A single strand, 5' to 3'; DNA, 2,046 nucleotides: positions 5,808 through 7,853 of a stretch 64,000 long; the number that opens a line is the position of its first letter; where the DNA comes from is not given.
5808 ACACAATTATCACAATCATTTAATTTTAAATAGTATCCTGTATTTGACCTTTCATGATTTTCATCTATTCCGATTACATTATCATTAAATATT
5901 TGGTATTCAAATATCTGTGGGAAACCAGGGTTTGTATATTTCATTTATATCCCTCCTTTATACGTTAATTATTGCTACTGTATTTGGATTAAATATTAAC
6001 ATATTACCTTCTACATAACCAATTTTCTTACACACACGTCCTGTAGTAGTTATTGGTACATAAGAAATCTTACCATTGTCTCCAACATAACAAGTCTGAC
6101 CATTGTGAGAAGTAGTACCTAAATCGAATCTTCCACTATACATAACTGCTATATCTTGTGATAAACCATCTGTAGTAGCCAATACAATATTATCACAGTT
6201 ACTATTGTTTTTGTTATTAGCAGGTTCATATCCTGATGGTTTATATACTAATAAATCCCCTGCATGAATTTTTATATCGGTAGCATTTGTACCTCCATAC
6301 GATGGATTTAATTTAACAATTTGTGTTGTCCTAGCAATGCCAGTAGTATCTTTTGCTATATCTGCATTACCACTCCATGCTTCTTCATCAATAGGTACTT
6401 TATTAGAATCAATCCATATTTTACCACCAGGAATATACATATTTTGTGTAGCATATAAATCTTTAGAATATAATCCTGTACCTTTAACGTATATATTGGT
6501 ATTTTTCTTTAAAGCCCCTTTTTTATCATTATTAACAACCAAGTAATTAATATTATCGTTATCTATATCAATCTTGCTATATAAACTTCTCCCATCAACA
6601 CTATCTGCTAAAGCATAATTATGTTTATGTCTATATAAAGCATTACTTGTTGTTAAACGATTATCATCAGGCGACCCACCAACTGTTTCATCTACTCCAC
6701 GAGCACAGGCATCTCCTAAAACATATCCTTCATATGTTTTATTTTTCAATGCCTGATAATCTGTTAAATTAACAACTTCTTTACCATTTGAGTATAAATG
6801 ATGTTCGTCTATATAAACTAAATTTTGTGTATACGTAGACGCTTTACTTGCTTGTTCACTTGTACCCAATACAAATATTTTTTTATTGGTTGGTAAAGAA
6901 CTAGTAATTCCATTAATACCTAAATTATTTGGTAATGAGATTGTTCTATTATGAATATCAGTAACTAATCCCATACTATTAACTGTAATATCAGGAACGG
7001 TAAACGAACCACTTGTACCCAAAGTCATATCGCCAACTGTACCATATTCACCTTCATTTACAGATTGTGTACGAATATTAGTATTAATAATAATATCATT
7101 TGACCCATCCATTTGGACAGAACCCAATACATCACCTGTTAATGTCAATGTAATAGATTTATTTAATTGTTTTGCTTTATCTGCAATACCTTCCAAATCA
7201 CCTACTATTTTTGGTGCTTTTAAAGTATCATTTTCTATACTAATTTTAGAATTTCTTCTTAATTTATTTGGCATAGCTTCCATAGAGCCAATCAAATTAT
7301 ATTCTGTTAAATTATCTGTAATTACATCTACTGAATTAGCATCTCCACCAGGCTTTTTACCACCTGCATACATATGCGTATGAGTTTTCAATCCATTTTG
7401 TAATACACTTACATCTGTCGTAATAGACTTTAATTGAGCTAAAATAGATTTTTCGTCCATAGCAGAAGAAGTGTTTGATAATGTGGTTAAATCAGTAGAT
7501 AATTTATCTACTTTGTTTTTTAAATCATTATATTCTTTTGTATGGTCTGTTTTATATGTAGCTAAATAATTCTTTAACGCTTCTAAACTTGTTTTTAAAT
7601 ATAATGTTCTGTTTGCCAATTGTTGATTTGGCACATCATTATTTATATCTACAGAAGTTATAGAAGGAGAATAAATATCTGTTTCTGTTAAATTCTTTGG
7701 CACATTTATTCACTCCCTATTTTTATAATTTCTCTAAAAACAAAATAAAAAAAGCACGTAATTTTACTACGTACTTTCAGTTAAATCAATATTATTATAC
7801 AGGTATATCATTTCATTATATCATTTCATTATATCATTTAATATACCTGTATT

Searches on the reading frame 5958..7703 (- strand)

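Call 8: search_protein_families(library=pfam, proteins=[window:5958-7703:-])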
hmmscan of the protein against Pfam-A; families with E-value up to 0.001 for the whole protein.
window:5958-7703:- (581 aa): 0 families

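Call 10: search_protein_families(library=phrogs, proteins=[window:5958-7703:-])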
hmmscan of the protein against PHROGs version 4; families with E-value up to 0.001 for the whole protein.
window:5958-7703:- (581 aa): 4 families
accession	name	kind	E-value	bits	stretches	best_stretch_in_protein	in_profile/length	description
phrog_5181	-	unknown function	3e-07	30.1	2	162-255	253-330/763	-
phrog_3018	-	head and packaging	1.4e-05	25.4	1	174-294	99-221/341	head decoration protein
phrog_7389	-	tail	1.6e-05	24.7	1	164-280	330-444/732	tail fiber protein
phrog_38759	-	unknown function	0.00027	20.5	0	173-223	58-108/920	-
